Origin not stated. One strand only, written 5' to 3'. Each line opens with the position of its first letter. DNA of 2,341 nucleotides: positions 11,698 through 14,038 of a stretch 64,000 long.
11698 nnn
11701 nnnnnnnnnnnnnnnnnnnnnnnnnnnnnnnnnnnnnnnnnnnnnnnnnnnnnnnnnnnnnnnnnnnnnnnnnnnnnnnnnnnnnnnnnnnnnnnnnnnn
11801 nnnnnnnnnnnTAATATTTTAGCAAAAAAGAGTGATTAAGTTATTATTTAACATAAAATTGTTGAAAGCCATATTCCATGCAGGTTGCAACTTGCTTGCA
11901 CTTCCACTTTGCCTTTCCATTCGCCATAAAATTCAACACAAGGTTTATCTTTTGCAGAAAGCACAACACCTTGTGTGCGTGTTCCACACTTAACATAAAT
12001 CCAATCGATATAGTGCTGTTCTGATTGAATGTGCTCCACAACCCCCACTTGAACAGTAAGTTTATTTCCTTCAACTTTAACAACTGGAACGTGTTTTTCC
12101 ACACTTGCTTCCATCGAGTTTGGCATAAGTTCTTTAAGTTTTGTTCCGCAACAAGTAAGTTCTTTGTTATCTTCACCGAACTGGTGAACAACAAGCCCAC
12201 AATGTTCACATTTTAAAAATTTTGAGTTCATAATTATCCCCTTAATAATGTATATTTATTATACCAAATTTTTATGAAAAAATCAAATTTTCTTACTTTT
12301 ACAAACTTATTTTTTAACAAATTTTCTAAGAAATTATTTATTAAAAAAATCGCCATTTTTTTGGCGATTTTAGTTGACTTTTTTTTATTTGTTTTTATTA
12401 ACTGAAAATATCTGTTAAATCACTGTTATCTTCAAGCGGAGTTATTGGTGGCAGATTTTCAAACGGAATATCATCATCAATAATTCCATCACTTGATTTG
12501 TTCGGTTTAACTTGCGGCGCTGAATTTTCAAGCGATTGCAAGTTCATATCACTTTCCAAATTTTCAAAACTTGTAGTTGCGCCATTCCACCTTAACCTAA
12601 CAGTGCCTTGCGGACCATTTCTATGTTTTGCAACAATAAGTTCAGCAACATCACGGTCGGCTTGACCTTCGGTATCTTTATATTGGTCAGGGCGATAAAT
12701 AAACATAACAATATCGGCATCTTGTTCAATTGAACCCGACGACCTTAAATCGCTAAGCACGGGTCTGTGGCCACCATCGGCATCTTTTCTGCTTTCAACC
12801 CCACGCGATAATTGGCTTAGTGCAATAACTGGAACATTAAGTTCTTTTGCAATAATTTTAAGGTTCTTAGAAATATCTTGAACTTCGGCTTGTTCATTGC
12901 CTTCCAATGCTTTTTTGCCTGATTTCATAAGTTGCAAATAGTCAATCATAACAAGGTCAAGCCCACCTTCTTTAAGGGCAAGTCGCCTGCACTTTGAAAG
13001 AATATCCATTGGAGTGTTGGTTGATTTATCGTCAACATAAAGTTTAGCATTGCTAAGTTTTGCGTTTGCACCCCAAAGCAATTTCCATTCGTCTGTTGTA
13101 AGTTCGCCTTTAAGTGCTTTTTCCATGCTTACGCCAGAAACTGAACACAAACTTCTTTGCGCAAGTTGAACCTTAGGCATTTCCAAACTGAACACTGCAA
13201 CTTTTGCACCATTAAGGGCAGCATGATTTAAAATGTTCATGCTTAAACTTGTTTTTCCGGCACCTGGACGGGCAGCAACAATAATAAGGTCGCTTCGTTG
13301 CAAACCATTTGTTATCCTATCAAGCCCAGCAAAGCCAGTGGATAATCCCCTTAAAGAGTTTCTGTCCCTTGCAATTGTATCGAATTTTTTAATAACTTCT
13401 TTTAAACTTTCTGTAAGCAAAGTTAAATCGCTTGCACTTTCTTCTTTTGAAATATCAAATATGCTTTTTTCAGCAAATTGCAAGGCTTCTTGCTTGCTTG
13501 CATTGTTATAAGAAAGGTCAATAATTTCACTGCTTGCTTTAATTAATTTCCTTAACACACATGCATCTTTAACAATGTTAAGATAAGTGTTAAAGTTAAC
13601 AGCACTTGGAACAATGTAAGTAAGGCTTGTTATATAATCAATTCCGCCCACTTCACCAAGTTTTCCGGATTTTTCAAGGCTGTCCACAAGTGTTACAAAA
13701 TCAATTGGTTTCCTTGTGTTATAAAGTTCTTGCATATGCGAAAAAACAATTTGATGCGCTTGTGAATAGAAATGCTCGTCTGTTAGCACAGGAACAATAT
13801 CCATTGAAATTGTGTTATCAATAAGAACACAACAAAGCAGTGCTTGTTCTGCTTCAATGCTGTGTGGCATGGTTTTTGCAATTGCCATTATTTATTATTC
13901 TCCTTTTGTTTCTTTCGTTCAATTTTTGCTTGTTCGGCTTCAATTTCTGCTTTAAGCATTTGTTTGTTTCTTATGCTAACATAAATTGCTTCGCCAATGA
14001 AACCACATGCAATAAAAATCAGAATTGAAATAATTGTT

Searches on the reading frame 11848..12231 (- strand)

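Call 9: search_protein_families(library=ncbifam, proteins=[window:11848-12231:-])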
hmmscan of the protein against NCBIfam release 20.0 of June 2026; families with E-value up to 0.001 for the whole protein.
window:11848-12231:- (127 aa): 2 families
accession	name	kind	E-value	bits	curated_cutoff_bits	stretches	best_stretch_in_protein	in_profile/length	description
TIGR00320.1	dfx_rbo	equivalog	6.3e-24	84.6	146.9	1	4-122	6-123/125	desulfoferrodoxin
TIGR00332.1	neela_ferrous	domain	5.7e-13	49.2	61.9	1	43-123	6-100/107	desulfoferrodoxin ferrous iron-binding domain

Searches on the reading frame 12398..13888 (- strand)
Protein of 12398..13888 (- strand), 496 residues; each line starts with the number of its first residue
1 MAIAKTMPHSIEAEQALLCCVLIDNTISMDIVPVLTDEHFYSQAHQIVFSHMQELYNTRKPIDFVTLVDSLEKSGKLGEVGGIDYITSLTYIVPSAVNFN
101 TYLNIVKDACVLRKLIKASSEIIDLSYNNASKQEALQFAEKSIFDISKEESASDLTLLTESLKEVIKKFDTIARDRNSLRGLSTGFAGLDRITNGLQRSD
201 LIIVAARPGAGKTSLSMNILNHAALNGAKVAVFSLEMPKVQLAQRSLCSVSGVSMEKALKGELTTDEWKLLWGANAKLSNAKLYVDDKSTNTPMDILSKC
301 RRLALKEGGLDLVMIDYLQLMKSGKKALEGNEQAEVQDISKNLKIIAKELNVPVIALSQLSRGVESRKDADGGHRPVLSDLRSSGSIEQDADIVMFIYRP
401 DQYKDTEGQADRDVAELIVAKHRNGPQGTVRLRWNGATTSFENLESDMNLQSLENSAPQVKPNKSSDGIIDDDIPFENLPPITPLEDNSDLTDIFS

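Call 9: search_protein_families(library=ncbifam, proteins=[window:12398-13888:-])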
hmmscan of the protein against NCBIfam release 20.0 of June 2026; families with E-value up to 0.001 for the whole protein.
window:12398-13888:- (496 aa): 18 families
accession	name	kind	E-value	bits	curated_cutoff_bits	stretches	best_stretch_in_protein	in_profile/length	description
TIGR00665.1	DnaB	equivalog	4.9e-150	500.1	385.25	1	7-445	2-434/435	replicative DNA helicase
NF004384.0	PRK05748.1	equivalog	1.3e-143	478.8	525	1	4-449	7-447/452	replicative DNA helicase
NF004109.0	PRK05595.1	equivalog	3.1e-137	457.9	737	1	4-445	5-439/444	replicative DNA helicase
NF005852.0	PRK07773.1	equivalog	1.3e-128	430.7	780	2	6-386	23-398/886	replicative DNA helicase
TIGR03600.1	phage_DnaB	exception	1.3e-127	426.4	498.65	1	10-434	1-421/421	phage replicative helicase, DnaB family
NF040583.1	dnaB_SPI-7_type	exception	9.1e-118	394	655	1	8-443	2-433/434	SPI-7-type island replicative DNA helicase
NF006606.0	PRK09165.1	equivalog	1.1e-116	390.4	540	1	4-450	18-493/497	replicative DNA helicase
NF005369.0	PRK06904.1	equivalog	1.3e-116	390.1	809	1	6-448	24-468/474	replicative DNA helicase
NF005424.0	PRK07004.1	equivalog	1.3e-116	389.8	834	1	5-448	13-455/460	replicative DNA helicase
NF005945.0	PRK08006.1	equivalog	9.5e-114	380.8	898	1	4-444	24-463/471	replicative DNA helicase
NF006443.0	PRK08760.1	equivalog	1.1e-110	370.3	741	1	5-448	31-471/476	replicative DNA helicase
NF006458.0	PRK08840.1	equivalog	1.4e-107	360.3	884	1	5-444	18-456/464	replicative DNA helicase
NF006306.0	PRK08506.1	equivalog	1.8e-104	350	596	2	10-408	6-395/472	replicative DNA helicase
NF005240.0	PRK06749.1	subfamily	1.7e-86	290.7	686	1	9-435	4-418/428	replicative DNA helicase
NF004967.0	PRK06321.1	equivalog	2.3e-84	284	751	1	5-444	14-465/472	replicative DNA helicase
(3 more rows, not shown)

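Call 15: find_encoding_contigs(protein=window:12398-13888:-, flank=10000, max_places=4)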
Protein window:12398-13888:- (496 aa): no gene with exactly this product is on record in the collection.
